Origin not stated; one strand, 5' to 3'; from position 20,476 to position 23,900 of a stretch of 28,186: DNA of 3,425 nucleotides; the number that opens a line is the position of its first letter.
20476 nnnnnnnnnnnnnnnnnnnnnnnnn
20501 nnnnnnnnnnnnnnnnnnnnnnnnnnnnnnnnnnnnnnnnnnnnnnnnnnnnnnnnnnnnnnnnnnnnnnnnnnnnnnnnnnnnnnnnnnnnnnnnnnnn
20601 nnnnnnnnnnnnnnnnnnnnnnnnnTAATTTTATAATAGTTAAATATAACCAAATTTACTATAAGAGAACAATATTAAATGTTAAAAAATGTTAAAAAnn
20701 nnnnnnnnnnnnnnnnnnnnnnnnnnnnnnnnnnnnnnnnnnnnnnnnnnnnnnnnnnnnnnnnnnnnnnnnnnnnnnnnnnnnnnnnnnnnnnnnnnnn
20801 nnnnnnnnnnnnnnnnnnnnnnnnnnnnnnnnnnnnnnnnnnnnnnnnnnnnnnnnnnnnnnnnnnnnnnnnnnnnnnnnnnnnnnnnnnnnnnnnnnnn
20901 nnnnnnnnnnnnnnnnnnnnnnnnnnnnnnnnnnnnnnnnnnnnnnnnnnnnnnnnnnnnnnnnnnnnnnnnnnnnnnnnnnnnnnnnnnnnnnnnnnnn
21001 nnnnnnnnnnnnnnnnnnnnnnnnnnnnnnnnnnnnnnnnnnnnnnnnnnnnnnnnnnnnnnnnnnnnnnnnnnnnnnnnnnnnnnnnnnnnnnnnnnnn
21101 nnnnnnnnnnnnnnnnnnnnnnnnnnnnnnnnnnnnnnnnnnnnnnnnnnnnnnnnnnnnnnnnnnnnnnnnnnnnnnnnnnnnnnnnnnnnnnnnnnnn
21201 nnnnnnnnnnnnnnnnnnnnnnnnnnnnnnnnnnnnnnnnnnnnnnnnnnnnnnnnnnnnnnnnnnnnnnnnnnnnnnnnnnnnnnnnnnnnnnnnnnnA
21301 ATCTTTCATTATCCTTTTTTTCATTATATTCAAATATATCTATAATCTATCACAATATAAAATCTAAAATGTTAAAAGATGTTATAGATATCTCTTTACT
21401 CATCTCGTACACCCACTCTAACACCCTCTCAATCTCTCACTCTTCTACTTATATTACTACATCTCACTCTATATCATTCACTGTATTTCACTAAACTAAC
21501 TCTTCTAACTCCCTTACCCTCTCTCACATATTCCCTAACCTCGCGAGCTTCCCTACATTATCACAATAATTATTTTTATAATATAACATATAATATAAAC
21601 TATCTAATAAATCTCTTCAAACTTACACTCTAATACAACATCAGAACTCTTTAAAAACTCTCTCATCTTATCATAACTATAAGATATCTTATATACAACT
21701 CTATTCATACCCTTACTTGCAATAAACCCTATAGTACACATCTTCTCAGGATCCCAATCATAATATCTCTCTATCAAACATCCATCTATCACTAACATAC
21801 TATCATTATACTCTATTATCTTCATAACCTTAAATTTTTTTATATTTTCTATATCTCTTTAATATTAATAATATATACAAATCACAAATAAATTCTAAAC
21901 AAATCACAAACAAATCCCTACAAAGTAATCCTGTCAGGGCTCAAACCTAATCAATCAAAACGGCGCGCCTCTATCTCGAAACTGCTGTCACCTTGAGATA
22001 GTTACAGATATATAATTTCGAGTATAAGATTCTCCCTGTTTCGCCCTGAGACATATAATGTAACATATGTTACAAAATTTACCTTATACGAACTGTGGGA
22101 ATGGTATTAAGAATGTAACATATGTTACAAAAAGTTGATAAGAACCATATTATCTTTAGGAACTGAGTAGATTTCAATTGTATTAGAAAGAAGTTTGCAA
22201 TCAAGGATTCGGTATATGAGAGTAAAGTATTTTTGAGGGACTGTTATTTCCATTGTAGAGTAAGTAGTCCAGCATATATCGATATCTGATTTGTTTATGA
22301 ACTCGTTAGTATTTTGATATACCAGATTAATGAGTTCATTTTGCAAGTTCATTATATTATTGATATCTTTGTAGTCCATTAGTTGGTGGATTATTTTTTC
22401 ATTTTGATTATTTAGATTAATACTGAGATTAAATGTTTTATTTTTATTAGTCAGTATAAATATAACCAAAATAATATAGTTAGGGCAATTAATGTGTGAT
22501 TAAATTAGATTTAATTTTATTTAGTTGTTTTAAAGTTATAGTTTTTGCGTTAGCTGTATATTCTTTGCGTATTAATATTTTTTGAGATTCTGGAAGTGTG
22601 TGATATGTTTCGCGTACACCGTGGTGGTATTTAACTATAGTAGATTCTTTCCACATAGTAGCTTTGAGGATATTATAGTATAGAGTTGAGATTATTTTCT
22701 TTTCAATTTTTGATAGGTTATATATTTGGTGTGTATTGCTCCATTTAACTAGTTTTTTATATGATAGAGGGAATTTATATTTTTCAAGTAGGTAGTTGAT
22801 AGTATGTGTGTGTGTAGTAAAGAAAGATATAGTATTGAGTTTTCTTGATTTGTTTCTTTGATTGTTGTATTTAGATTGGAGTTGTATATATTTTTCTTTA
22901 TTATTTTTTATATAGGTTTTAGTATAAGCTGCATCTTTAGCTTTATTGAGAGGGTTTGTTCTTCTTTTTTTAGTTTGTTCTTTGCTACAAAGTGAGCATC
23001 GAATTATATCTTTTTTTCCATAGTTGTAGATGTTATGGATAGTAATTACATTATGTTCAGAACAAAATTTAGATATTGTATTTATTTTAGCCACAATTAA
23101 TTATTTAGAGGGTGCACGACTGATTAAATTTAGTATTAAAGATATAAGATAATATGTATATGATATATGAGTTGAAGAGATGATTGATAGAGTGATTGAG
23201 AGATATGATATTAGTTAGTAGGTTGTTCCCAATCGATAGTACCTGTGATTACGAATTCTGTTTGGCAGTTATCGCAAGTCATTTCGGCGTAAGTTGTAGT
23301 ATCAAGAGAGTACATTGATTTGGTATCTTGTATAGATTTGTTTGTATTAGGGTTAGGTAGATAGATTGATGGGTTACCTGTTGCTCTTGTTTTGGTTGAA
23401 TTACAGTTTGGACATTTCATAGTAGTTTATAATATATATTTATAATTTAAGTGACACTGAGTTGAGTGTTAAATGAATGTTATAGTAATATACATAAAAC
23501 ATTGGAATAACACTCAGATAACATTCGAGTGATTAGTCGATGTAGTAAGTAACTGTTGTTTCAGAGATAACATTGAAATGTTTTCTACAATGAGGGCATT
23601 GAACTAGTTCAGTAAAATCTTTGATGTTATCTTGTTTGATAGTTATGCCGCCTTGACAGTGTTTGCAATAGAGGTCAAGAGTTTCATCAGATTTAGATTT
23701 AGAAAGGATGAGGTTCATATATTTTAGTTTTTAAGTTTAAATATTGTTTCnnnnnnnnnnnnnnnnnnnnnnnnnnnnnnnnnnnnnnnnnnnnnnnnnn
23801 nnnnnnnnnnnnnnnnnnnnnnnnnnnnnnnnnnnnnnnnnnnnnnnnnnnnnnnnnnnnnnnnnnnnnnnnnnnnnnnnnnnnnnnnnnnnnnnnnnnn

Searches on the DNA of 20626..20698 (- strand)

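Call 93: search_dna_similar(query=window:20626-20698:-, collection=phages, mode=distant, max_evalue=10, max_rows=30)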
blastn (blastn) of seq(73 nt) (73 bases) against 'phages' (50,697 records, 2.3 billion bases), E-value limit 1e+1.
Records with a match: 131; places in all: 136; records where one place covers at least 80% of the query: 2.
Best place of each record, by identity: >=99% 8; 95-99% 19; 90-95% 40; 80-90% 56; 60-80% 8.
By first word of the organism name: Enterococcus 29; uncultured 13; Bacillus 9; Prevotella 9; Riemerella 8; Salmonella 8; bajarodmic 5; Bacteriophage 5; Mycoplasma 4; Aeromonas 3; and 23 more.
By host as written in the record: - 37; Enterococcus faecalis 13; Prevotella sp. 9; Enterococcus sp. 4; Bacillus anthracis ST-1 4; Aeromonas hydrophila ATCC 7966 3; Bacillus subtilis 3; Riemerella sp. 3; and 41 more.
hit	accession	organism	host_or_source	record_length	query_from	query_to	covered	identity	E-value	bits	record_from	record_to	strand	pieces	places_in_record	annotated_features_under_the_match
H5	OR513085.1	Chryseobacterium phage MA9V-2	Chryseobacterium indologenes MA9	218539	2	70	95%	74.6%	5e-2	41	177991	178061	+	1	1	hypothetical protein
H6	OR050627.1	Chryseobacterium phage MA9V-1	Chryseobacterium indologenes MA9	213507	12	73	85%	76.2%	6e-1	37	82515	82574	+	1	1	none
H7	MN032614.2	Aeromonas phage PS1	Aeromonas hydrophila ATCC 7966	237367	4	59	77%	78.6%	7e+0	35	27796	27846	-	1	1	hypothetical protein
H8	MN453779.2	Aeromonas phage PS2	Aeromonas hydrophila ATCC 7966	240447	4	59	77%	78.6%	7e+0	35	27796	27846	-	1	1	hypothetical protein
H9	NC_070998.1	Aeromonas phage PS1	Aeromonas hydrophila ATCC 7966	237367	4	59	77%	78.6%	7e+0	35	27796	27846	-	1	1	hypothetical protein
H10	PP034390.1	Staphylococcus phage CF5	Staphylococcus warneri PJI isolate 5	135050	1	51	70%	76.5%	7e+0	35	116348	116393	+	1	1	membrane protein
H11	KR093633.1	Moraxella phage Mcat9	Moraxella catarrhalis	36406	4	45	58%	83.7%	7e+0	34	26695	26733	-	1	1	none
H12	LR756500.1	uncultured phage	metagenomic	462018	5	46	58%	81.8%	6e-1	37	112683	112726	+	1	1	record has no annotation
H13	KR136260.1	Polaribacter phage P12002S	seawater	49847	25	65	56%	82.9%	7e+0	35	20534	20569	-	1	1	hypothetical protein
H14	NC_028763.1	Polaribacter phage P12002S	seawater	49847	25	65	56%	82.9%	7e+0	35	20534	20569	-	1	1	virion structural protein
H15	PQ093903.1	Enterococcus phage A155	Enterococcus faecalis V583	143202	19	58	55%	82.9%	2e-1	40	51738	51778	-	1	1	hypothetical protein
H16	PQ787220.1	phage ENP2309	sewage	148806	19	58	55%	82.9%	2e-1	40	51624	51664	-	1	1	hypothetical protein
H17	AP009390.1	Enterococcus phage EF24C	Enterococcus faecalis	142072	19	58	55%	82.9%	2e-1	40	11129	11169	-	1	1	hypothetical protein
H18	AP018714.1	Enterococcus phage phiEF17H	-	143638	19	58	55%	82.9%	2e-1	40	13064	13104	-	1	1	hypothetical protein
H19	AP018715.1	Enterococcus phage phiM1EF22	-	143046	19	58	55%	82.9%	2e-1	40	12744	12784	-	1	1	hypothetical protein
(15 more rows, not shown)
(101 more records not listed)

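Call 94: get_annotated_region(hit=H5, flank=20000)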
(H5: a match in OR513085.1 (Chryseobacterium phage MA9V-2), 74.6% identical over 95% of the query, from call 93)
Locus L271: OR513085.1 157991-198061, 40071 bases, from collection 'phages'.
description: Chryseobacterium phage MA9V-2, complete genome.
organism: Chryseobacterium phage MA9V-2 (NCBI taxid 3076797)
taxonomy: Viruses; Duplodnaviria; Heunggongvirae; Uroviricota; Caudoviricetes
host: Chryseobacterium indologenes MA9; source: Medical sewage; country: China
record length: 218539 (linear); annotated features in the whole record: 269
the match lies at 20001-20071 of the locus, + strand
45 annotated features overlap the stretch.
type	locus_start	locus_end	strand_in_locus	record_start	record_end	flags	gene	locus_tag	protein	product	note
CDS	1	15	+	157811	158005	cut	-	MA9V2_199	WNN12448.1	hypothetical protein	-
CDS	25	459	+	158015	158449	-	-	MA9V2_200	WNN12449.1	hypothetical protein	-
CDS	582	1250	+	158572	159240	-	-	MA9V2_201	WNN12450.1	hypothetical protein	-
CDS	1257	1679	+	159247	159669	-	-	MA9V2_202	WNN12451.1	hypothetical protein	-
CDS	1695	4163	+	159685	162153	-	-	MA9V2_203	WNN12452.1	lysozyme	-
CDS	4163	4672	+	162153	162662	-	-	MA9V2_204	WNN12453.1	head completion protein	-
CDS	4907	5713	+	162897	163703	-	-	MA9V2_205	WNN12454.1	hypothetical protein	-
CDS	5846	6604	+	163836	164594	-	-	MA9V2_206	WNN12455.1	DNA end protector protein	-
CDS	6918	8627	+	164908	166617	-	-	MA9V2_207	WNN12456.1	capsid assembly protein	-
CDS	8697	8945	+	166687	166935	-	-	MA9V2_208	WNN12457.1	hypothetical protein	-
CDS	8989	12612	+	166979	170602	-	-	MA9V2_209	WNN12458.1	prohead core protein serine protease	-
CDS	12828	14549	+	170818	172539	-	-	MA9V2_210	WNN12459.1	major capsid protein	-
CDS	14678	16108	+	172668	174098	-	-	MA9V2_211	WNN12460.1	endonuclease-like protein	-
CDS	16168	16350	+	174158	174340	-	-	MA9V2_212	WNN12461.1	hypothetical protein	-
CDS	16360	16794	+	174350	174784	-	-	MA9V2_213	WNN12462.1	hypothetical protein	-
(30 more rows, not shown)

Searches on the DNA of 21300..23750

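Call 115: search_rna_families(source=window, start=21300, end=23750, threshold=evalue, max_evalue=1)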
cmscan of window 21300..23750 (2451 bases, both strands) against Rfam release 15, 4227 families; matches with E-value up to 1: 0.
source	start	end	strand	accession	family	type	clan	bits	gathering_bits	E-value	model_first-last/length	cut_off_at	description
